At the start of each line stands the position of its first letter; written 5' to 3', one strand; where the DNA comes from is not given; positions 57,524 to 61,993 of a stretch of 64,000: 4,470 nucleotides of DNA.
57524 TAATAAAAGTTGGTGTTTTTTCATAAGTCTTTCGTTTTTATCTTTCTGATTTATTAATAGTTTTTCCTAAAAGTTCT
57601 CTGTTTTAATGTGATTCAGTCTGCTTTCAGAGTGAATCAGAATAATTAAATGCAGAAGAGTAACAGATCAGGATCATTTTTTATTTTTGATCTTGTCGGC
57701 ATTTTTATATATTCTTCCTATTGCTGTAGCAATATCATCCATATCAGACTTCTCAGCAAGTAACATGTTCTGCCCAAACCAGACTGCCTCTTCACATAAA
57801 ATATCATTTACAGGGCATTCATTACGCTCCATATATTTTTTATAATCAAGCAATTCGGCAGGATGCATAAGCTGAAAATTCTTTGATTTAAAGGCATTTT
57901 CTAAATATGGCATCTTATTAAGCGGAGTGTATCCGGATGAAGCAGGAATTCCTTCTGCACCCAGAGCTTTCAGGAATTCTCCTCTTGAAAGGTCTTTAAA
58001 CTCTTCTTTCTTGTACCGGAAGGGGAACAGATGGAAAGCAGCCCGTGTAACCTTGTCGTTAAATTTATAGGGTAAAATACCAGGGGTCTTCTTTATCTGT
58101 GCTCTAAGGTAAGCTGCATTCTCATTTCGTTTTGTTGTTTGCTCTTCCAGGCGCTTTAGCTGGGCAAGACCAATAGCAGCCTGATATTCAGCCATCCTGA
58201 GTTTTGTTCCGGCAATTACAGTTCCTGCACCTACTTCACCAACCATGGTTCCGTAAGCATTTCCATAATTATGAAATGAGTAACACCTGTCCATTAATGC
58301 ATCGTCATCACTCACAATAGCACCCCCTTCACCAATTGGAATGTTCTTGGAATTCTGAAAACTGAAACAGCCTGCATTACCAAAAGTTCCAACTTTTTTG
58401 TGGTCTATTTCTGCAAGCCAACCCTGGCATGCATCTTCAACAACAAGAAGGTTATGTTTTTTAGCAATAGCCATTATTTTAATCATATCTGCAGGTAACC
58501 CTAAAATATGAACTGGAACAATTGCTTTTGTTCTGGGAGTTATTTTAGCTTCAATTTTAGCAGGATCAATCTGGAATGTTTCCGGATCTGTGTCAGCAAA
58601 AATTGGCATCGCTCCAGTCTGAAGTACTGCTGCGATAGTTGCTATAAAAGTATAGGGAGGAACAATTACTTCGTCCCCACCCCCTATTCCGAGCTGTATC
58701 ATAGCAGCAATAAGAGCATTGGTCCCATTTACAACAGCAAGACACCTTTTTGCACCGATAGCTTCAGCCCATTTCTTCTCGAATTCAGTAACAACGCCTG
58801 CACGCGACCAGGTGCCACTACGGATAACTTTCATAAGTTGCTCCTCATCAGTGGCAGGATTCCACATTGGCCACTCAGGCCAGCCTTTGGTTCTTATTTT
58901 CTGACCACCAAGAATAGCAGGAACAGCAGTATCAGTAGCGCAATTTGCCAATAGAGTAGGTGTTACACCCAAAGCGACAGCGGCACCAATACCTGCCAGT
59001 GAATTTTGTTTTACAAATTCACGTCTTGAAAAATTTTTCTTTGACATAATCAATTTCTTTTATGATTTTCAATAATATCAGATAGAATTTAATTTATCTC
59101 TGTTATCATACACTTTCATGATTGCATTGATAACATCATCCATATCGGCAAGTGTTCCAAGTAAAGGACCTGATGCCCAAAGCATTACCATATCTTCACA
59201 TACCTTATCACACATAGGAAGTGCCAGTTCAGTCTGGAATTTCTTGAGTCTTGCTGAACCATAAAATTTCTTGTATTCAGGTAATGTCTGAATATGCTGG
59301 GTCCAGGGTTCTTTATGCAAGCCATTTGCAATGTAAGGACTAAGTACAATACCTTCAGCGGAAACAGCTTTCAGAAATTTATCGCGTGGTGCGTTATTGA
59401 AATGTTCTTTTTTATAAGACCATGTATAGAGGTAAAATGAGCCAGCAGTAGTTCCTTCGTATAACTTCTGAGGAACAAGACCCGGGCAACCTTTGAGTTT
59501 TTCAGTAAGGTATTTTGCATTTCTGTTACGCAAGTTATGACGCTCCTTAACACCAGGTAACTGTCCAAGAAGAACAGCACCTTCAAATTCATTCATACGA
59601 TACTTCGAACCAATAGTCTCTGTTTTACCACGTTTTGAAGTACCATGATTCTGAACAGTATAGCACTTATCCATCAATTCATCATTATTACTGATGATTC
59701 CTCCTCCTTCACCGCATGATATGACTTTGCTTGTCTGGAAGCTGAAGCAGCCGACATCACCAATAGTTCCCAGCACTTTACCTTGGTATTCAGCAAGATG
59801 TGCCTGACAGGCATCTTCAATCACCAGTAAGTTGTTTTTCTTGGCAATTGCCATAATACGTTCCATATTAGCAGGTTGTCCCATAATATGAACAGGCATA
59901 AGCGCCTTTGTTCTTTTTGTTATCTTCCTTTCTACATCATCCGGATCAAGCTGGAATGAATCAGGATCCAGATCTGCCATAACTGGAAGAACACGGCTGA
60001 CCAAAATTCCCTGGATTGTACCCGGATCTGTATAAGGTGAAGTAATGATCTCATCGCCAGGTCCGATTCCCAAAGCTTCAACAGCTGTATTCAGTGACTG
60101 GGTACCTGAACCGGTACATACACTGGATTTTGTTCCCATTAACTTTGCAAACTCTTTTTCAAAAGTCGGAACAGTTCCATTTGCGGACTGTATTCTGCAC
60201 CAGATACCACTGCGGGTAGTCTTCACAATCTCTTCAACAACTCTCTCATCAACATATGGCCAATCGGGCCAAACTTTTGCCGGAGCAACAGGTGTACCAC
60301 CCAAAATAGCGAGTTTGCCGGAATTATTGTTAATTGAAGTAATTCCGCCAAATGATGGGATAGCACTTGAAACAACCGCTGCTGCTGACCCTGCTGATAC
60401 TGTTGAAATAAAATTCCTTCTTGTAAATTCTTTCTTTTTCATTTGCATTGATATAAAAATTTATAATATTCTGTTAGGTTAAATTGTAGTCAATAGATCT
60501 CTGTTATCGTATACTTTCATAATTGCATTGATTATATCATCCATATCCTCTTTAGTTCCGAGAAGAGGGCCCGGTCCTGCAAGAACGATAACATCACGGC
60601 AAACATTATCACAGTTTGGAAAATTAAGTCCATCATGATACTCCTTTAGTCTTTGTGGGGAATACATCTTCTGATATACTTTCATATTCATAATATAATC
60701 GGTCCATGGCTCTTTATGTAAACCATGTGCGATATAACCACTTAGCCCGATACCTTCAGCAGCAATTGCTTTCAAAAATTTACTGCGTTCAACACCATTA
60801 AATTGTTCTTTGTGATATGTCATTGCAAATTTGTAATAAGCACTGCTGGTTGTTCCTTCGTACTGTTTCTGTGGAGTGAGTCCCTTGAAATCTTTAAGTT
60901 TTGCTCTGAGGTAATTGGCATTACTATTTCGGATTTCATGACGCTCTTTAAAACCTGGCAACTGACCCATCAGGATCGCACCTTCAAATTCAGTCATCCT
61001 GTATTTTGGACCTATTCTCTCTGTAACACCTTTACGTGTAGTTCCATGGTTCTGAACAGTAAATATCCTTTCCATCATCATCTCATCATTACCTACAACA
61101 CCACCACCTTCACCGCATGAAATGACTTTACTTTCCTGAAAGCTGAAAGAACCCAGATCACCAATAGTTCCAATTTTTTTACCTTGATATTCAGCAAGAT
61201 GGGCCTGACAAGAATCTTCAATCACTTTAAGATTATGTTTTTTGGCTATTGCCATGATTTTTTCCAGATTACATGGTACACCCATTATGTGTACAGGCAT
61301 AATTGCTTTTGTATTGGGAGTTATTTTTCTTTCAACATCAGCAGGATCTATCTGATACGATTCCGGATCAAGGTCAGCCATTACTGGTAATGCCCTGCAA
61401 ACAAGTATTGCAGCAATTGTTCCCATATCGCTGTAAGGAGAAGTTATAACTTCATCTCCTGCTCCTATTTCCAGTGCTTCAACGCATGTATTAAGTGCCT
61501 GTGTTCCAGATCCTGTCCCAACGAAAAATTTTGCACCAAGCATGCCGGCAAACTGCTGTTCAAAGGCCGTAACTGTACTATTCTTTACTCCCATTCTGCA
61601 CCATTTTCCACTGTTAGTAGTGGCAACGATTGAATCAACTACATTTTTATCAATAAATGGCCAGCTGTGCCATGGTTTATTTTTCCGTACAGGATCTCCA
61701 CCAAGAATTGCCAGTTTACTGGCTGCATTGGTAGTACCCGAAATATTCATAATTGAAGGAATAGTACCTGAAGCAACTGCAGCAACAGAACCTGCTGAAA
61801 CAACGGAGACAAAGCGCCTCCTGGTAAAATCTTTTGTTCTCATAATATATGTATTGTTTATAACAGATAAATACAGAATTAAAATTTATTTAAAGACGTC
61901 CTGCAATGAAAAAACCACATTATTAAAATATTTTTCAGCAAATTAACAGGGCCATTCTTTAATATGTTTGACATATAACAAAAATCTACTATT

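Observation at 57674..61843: Three tandem Tat-exported DegT/EryC1-type PLP sugar aminotransferases inside a catabolic glycan locus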

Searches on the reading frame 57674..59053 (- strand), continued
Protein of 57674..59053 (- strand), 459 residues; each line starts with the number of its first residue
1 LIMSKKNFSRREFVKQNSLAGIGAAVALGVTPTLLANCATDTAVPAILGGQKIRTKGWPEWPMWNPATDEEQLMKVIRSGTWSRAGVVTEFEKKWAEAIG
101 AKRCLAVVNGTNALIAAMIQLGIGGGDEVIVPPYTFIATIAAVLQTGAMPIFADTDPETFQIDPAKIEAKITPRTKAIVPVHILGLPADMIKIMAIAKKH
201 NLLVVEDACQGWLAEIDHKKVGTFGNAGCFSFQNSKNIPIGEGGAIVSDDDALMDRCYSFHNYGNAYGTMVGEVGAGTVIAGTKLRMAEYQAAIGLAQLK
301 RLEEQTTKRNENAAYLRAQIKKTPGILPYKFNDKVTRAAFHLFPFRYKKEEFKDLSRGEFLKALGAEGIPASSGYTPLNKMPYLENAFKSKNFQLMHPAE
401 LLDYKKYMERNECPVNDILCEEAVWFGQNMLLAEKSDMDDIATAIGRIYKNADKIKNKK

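Call 74: fold_search(model_id=the predicted structure, library=pdb)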
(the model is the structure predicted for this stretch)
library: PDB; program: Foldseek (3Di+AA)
matches with E <= 10: 1887; with E <= 0.001: 1638
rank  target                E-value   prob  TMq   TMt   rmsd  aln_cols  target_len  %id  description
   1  8gyh_A                3.2e-36  1.00  0.78  0.84   4.3       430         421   30  Crystal structure of Fic25 (apo form) from Streptomyces ficellus (released 2023-02-22)
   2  8gyj_B                4.2e-36  1.00  0.79  0.84   4.5       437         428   31  Crystal structure of Fic25 complexed with PLP-(5S,6S)-N2-acetyl-DADH adduct from Streptomyces ficellus (released 2023-02-22)
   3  5w71_A                5.5e-36  1.00  0.77  0.85   4.8       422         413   29  X-ray structure of BtrR from Bacillus circulans in the presence of the 2-DOS external aldimine (released 2017-07-12)
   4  2c7t                  5.9e-36  1.00  0.77  0.85   4.7       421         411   29  CRYSTAL STRUCTURE OF THE PLP-BOUND FORM OF BTRR, A DUAL FUNCTIONAL AMINOTRANSFERASE INVOLVED IN BUTIROSIN BIOSYNTHESIS. (released 2006-08-16)
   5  8gyh_B                1.1e-35  1.00  0.78  0.85   4.2       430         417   30  Crystal structure of Fic25 (apo form) from Streptomyces ficellus (released 2023-02-22)
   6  8gyi_A                1.1e-35  1.00  0.79  0.86   3.9       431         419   30  Crystal structure of Fic25 (holo form) from Streptomyces ficellus (released 2023-02-22)
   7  5w70_A                1.8e-35  1.00  0.77  0.85   4.5       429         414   30  X-ray Structure of RbmB from Streptomyces ribosidificus (released 2017-07-12)
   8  8gyj_A                2.0e-35  1.00  0.80  0.86   3.9       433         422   30  Crystal structure of Fic25 complexed with PLP-(5S,6S)-N2-acetyl-DADH adduct from Streptomyces ficellus (released 2023-02-22)
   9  2c81                  3.8e-35  1.00  0.76  0.85   4.6       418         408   29  Crystal structures of the PLP- and PMP-bound forms of BtrR, a dual functional aminotransferase involved in butirosin bio (released 2006-08-16)
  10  5w71_B                5.6e-35  1.00  0.77  0.86   4.5       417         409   29  X-ray structure of BtrR from Bacillus circulans in the presence of the 2-DOS external aldimine (released 2017-07-12)
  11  8gyi_B                1.3e-34  1.00  0.78  0.84   4.3       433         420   30  Crystal structure of Fic25 (holo form) from Streptomyces ficellus (released 2023-02-22)
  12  1b9h                  3.8e-34  1.00  0.73  0.86   4.2       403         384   30  CRYSTAL STRUCTURE OF 3-AMINO-5-HYDROXYBENZOIC ACID (AHBA) SYNTHASE (released 1999-08-13)
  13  7b0m                  9.3e-34  1.00  0.73  0.90   4.6       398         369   29  Sugar transaminase from a metagenome collected from troll oil field production water (released 2021-12-01)
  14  1b9i                  3.1e-33  1.00  0.73  0.87   3.8       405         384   30  CRYSTAL STRUCTURE OF 3-AMINO-5-HYDROXYBENZOIC ACID (AHBA) SYNTHASE (released 1999-08-13)
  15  3dr4_B                3.7e-32  1.00  0.69  0.86   4.0       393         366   30  GDP-perosamine synthase K186A mutant from Caulobacter crescentus with bound sugar ligand (released 2008-10-14)
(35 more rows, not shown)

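Call 77: search_protein_families(library=ncbifam, proteins=[L003:6432-7631:+], max_evalue=0.00001)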
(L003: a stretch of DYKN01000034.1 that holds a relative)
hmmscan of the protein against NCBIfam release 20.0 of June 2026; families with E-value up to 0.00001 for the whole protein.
L003:6432-7631:+ (400 aa): 15 families
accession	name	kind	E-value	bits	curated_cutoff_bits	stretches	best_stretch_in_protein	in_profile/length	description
TIGR00221.1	nagA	equivalog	1.7e-62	211.6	225.65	1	43-394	48-379/380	N-acetylglucosamine-6-phosphate deacetylase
NF008371.0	PRK11170.1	equivalog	5.2e-47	160.6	483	1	44-398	46-380/382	N-acetylglucosamine-6-phosphate deacetylase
TIGR02318.1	phosphono_phnM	equivalog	1.1e-13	50.8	390.55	1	338-398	316-376/376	phosphonate metabolism protein PhnM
NF011989.0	PRK15446.2-5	equivalog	2.8e-12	46.1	565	1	328-399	308-379/385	alpha-D-ribose 1-methylphosphonate 5-triphosphate diphosphatase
NF011987.0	PRK15446.2-3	subfamily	3.8e-12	45.7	253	1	336-399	321-385/395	alpha-D-ribose 1-methylphosphonate 5-triphosphate diphosphatase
NF011990.0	PRK15446.2-6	subfamily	1.8e-11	43.4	233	1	339-399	323-384/390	alpha-D-ribose 1-methylphosphonate 5-triphosphate diphosphatase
NF011984.0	PRK15446.1-5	equivalog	2.3e-11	43.2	260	1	329-397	310-378/379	alpha-D-ribose 1-methylphosphonate 5-triphosphate diphosphatase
NF011981.0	PRK15446.1-2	equivalog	5.5e-10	38.5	375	1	343-398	323-378/378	alpha-D-ribose 1-methylphosphonate 5-triphosphate diphosphatase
TIGR01178.1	ade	equivalog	1.6e-09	36.8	472.5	1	340-397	274-330/552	adenine deaminase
NF011983.0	PRK15446.1-4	equivalog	5.8e-08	32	486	1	338-388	319-368/379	alpha-D-ribose 1-methylphosphonate 5-triphosphate diphosphatase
NF006689.0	PRK09237.1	equivalog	2.9e-07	29.4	371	0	340-387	297-344/383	amidohydrolase/deacetylase family metallohydrolase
TIGR01975.1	isoAsp_dipep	equivalog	4.6e-07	29.4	331.25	1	324-399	306-378/389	beta-aspartyl-peptidase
NF006839.0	PRK09357.1-4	equivalog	1.9e-06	26.8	576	0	320-383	322-384/422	dihydroorotase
NF011988.0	PRK15446.2-4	equivalog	2.8e-06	26.7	369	1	329-398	308-376/389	alpha-D-ribose 1-methylphosphonate 5-triphosphate diphosphatase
NF011985.0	PRK15446.2-1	equivalog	3.4e-06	26.2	656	0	342-378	319-355/397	alpha-D-ribose 1-methylphosphonate 5-triphosphate diphosphatase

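Call 78: search_protein_families(library=pfam, proteins=[L003:6432-7631:+], max_evalue=0.00001)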
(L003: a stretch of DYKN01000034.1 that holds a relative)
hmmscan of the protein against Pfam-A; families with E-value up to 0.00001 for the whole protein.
L003:6432-7631:+ (400 aa): 2 families
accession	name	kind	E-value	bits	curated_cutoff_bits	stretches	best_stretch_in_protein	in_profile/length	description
PF01979.26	Amidohydro_1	-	1.2e-22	81.1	25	1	48-397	1-345/345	Amidohydrolase family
PF07969.17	Amidohydro_3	-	1e-07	32.3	29.7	1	343-398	408-472/472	Amidohydrolase family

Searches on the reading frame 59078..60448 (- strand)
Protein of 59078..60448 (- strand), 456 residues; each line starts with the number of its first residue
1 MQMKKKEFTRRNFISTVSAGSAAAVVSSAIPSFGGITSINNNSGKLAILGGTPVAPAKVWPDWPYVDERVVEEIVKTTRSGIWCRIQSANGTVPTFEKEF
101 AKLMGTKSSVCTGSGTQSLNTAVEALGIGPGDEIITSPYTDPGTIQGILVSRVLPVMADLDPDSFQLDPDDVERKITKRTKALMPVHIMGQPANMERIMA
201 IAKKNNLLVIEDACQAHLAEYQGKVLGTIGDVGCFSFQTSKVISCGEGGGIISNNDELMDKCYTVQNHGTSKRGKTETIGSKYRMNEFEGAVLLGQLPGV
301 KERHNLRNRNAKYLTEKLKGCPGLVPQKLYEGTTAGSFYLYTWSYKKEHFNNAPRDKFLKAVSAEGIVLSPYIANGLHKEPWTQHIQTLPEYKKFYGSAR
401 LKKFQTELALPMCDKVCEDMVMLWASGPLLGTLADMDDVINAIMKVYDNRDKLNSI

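Call 3: search_protein_families(library=pfam, proteins=[window:59078-60448:-])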
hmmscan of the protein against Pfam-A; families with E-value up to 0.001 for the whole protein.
window:59078-60448:- (456 aa): 4 families
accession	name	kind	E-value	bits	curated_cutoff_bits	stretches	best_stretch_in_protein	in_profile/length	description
PF01041.23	DegT_DnrJ_EryC1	-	1e-84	285.3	19.8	1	68-419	5-350/360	DegT/DnrJ/EryC1/StrS aminotransferase family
PF00155.27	Aminotran_1_2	-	5.8e-10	39.3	19.7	1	93-221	44-194/361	Aminotransferase class I and II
PF01053.26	Cys_Met_Meta_PP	-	1.1e-06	27.9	27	1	88-215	49-176/381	Cys/Met metabolism PLP-dependent enzyme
PF00266.25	Aminotran_5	-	9.2e-06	25.3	21.5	1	89-218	41-181/371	Aminotransferase class-V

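Call 4: search_protein_families(library=ncbifam, proteins=[window:59078-60448:-])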
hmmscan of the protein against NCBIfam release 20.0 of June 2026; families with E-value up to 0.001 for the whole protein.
window:59078-60448:- (456 aa): 23 families
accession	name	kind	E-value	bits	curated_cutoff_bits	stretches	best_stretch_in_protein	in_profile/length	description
NF008687.0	PRK11706.1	equivalog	8.3e-50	169.6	375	1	98-321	38-270/375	dTDP-4-amino-4,6-dideoxygalactose transaminase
TIGR04181.1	NHT_00031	hypoth_equivalog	5.9e-48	163.6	420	1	86-382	25-334/359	LegC family aminotransferase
TIGR03588.1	PseC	equivalog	4.4e-45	154.2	423.5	1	91-398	30-354/380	UDP-4-amino-4,6-dideoxy-N-acetyl-beta-L-altrosamine transaminase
NF008658.2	PRK11658.1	equivalog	7.6e-41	140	631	1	93-379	35-324/379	UDP-4-amino-4-deoxy-L-arabinose aminotransferase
TIGR02379.1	ECA_wecE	subfamily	2.5e-40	138.4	434.85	1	98-303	38-253/376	dTDP-4-amino-4,6-dideoxy-D-glucose transaminase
TIGR04427.1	PLP_DesI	equivalog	1.5e-39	136.2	650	1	92-392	53-351/390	dTDP-4-dehydro-6-deoxyglucose aminotransferase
NF011936.0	PRK15407.1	equivalog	3.9e-37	128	423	1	93-269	67-251/440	lipopolysaccharide biosynthesis protein RfbH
NF004975.0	PRK06348.1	equivalog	2.7e-07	29.9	549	1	111-215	94-204/384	pyridoxal phosphate-dependent aminotransferase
NF004770.0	PRK06108.1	subfamily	3.7e-07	29.3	422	1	98-217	88-214/396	pyridoxal phosphate-dependent aminotransferase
NF005816.0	PRK07682.1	equivalog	1e-06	27.6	620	1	110-219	94-209/390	aminotransferase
TIGR01326.1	OAH_OAS_sulfhy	subfamily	1.3e-06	27.4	495.1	1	82-213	50-179/418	O-acetylhomoserine aminocarboxypropyltransferase/cysteine synthase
NF006096.0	PRK08248.1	equivalog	8.8e-06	24.6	726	1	82-214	57-187/431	homocysteine synthase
TIGR01325.1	O_suc_HS_sulf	equivalog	1.3e-05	24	510.05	1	88-268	51-229/380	O-succinylhomoserine sulfhydrylase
NF005855.0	PRK07777.1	equivalog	2.5e-05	23.8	553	1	111-219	94-209/391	pyridoxal phosphate-dependent aminotransferase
NF006569.0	PRK09082.1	subfamily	8.8e-05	21.8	420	1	110-219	94-209/386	methionine aminotransferase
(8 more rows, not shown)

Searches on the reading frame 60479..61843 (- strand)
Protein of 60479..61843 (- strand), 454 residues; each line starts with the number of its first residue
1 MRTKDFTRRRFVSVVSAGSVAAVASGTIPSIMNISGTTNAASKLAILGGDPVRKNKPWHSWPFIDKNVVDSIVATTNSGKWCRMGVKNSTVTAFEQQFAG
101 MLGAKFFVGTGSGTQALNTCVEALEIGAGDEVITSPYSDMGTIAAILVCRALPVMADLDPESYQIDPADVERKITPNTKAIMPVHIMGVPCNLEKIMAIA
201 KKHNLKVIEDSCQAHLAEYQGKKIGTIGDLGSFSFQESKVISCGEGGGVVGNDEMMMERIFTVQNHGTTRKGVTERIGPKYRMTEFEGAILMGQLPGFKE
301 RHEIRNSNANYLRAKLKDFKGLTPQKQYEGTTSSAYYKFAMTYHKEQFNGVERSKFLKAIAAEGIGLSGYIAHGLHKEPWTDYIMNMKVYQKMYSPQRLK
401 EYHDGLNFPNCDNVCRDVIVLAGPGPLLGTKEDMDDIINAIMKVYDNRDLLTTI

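Call 3: search_protein_families(library=pfam, proteins=[window:60479-61843:-])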
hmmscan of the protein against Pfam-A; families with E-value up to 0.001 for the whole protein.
window:60479-61843:- (454 aa): 4 families
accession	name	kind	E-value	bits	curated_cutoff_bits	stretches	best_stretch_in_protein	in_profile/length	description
PF01041.23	DegT_DnrJ_EryC1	-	2.9e-85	287.1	19.8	1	65-381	4-317/360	DegT/DnrJ/EryC1/StrS aminotransferase family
PF01053.26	Cys_Met_Meta_PP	-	6e-06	25.5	27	1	86-212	49-175/381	Cys/Met metabolism PLP-dependent enzyme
PF01212.27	Beta_elim_lyase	-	1.9e-05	24.6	27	1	88-269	31-229/288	Beta-eliminating lyase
PF00266.25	Aminotran_5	-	3.2e-05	23.5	21.5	1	91-215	45-180/371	Aminotransferase class-V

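Call 4: search_protein_families(library=ncbifam, proteins=[window:60479-61843:-])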
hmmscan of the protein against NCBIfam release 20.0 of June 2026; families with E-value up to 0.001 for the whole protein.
window:60479-61843:- (454 aa): 26 families (the best 25 are shown)
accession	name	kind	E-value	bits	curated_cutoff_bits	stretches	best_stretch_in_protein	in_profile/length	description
NF008687.0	PRK11706.1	equivalog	6.3e-52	176.6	375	1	94-382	36-330/375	dTDP-4-amino-4,6-dideoxygalactose transaminase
TIGR04181.1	NHT_00031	hypoth_equivalog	1.3e-49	169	420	1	89-366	30-321/359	LegC family aminotransferase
TIGR03588.1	PseC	equivalog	7.2e-48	163.4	423.5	1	89-367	30-323/380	UDP-4-amino-4,6-dideoxy-N-acetyl-beta-L-altrosamine transaminase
NF008658.2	PRK11658.1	equivalog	2.9e-46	157.8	631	1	60-368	8-321/379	UDP-4-amino-4-deoxy-L-arabinose aminotransferase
TIGR04427.1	PLP_DesI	equivalog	2.7e-44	151.8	650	1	43-379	7-339/390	dTDP-4-dehydro-6-deoxyglucose aminotransferase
TIGR02379.1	ECA_wecE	subfamily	1.9e-43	148.7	434.85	1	96-295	38-238/376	dTDP-4-amino-4,6-dideoxy-D-glucose transaminase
NF011936.0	PRK15407.1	equivalog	2.2e-42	145.3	423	2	90-264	66-248/440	lipopolysaccharide biosynthesis protein RfbH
NF006003.0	PRK08133.1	equivalog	2.3e-08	33.1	522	1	87-264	64-240/396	O-succinylhomoserine sulfhydrylase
NF004770.0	PRK06108.1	subfamily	6.2e-08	31.9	422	1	94-217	86-216/396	pyridoxal phosphate-dependent aminotransferase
NF005816.0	PRK07682.1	equivalog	8.8e-07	27.9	620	1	110-217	96-209/390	aminotransferase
TIGR01325.1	O_suc_HS_sulf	equivalog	1.6e-06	27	510.05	1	86-263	51-226/380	O-succinylhomoserine sulfhydrylase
TIGR01326.1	OAH_OAS_sulfhy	subfamily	4.2e-06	25.7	495.1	1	86-212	54-180/418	O-acetylhomoserine aminocarboxypropyltransferase/cysteine synthase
NF041364.1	GntC_guanitoxin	equivalog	2.2e-05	23.5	415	1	113-222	69-185/356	guanitoxin biosynthesis PLP-dependent (S)-gamma-hydroxy-L-arginine cyclodehydratase GntC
NF005263.0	PRK06767.1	equivalog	5e-05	22.5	617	1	81-262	55-228/392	methionine gamma-lyase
NF005855.0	PRK07777.1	equivalog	6.4e-05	22.4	553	1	110-217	95-209/391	pyridoxal phosphate-dependent aminotransferase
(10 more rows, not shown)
